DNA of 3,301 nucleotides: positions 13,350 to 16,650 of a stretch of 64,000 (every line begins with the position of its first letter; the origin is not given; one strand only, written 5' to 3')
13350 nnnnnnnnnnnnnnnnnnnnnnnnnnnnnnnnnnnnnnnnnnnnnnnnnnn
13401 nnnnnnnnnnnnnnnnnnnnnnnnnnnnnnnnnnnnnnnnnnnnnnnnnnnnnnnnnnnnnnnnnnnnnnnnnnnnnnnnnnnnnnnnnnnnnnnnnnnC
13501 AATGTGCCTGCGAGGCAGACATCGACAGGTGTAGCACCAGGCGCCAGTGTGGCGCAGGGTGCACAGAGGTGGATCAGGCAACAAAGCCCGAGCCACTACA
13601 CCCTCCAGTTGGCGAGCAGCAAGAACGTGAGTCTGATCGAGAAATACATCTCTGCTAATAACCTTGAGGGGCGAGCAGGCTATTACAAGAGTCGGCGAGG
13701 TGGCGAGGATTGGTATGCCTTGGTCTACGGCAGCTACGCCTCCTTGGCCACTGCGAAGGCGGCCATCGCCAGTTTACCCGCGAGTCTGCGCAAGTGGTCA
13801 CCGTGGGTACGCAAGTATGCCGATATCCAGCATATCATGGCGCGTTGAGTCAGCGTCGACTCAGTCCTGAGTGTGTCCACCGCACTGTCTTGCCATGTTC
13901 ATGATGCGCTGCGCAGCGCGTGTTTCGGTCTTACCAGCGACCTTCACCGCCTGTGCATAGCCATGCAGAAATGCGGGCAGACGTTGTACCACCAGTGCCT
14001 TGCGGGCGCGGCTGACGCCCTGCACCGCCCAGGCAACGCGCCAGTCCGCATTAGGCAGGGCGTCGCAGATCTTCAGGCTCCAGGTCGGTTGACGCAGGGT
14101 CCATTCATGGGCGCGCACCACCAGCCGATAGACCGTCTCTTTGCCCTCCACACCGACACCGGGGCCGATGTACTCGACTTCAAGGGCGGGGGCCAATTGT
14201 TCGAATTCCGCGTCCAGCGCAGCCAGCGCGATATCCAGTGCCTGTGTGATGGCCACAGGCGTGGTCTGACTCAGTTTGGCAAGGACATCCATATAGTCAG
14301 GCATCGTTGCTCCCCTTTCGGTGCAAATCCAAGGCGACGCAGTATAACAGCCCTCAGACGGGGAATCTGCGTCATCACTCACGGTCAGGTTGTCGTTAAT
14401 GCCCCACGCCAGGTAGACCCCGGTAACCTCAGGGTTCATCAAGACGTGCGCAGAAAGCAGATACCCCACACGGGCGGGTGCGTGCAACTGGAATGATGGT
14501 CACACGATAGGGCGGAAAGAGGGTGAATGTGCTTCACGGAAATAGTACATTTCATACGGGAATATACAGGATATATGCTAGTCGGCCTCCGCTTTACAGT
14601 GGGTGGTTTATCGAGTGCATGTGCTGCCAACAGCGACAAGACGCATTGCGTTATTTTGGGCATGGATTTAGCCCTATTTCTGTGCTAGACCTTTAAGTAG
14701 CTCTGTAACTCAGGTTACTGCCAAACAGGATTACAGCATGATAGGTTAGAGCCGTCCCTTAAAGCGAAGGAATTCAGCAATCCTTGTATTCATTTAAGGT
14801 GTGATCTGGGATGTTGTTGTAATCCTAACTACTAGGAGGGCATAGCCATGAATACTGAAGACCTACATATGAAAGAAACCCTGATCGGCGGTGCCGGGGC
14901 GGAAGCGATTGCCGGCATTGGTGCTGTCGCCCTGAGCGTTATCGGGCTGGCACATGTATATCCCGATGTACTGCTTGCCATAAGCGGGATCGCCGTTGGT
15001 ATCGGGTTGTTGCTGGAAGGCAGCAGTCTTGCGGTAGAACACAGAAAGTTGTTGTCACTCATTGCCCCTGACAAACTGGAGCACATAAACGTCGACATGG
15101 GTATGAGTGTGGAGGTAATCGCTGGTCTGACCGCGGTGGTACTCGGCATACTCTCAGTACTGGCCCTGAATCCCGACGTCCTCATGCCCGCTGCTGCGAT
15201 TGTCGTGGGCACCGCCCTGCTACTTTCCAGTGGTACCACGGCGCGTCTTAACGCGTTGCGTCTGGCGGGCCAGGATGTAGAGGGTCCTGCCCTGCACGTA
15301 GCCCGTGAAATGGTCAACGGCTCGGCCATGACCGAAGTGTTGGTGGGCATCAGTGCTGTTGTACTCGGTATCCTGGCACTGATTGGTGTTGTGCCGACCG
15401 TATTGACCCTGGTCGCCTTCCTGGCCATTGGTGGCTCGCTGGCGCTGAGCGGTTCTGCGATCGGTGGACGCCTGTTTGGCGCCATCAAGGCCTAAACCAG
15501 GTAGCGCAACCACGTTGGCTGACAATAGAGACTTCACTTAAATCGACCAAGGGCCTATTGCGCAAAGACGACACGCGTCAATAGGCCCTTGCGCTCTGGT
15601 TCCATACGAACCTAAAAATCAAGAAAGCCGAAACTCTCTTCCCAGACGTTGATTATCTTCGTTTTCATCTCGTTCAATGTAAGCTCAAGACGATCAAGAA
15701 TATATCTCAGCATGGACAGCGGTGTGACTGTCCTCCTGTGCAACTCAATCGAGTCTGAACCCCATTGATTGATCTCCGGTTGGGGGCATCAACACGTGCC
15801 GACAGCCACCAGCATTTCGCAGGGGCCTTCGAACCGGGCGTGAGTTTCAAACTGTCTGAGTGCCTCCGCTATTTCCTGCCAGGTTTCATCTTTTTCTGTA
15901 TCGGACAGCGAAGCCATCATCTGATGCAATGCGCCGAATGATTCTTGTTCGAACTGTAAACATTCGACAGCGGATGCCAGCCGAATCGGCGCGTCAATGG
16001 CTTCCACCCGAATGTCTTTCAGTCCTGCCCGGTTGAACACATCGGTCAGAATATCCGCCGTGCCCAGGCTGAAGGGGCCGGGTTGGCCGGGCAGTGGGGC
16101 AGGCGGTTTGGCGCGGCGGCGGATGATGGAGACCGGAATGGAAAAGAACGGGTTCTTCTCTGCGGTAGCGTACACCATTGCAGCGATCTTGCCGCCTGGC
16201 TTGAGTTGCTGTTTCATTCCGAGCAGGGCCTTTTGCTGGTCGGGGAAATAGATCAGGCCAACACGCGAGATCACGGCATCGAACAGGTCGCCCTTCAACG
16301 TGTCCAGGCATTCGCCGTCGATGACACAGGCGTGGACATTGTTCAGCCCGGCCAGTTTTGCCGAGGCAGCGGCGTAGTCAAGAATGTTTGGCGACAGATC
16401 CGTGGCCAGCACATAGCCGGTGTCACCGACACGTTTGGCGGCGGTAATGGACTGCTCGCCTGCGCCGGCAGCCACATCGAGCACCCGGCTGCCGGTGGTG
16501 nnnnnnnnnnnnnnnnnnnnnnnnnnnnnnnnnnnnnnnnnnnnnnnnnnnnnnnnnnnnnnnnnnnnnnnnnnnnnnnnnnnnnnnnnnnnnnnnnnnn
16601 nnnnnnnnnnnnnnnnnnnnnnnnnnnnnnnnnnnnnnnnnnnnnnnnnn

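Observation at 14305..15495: AT-rich 540-bp leader and a small membrane protein made of three tandem 2-TM repeats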

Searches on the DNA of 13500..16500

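Call 6: search_rna_families(source=window, start=13500, end=16500, threshold=evalue, max_evalue=1)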
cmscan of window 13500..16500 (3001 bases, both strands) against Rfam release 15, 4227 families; matches with E-value up to 1: 0.
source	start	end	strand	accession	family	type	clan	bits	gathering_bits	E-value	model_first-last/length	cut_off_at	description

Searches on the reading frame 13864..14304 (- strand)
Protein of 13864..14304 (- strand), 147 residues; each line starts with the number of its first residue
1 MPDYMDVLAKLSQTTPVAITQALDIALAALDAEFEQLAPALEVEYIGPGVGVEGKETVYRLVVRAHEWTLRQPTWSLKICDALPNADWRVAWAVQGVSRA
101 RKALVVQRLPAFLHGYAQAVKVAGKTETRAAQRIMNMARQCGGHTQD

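Call 4: search_protein_families(library=pfam, proteins=[window:13864-14304:-], max_evalue=1)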
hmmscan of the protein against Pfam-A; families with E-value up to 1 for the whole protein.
window:13864-14304:- (147 aa): 0 families

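Call 5: search_protein_families(library=ncbifam, proteins=[window:13864-14304:-], max_evalue=1)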
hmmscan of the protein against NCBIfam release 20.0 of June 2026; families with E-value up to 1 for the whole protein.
window:13864-14304:- (147 aa): 0 families

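Call 50: search_protein_families(library=phrogs, proteins=[window:13864-14304:-], max_evalue=1)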
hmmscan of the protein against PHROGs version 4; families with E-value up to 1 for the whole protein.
window:13864-14304:- (147 aa): 0 families

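Call 51: search_protein_families(library=padloc, proteins=[window:13864-14304:-], max_evalue=1)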
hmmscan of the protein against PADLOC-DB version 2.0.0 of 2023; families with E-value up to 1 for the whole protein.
window:13864-14304:- (147 aa): 0 families
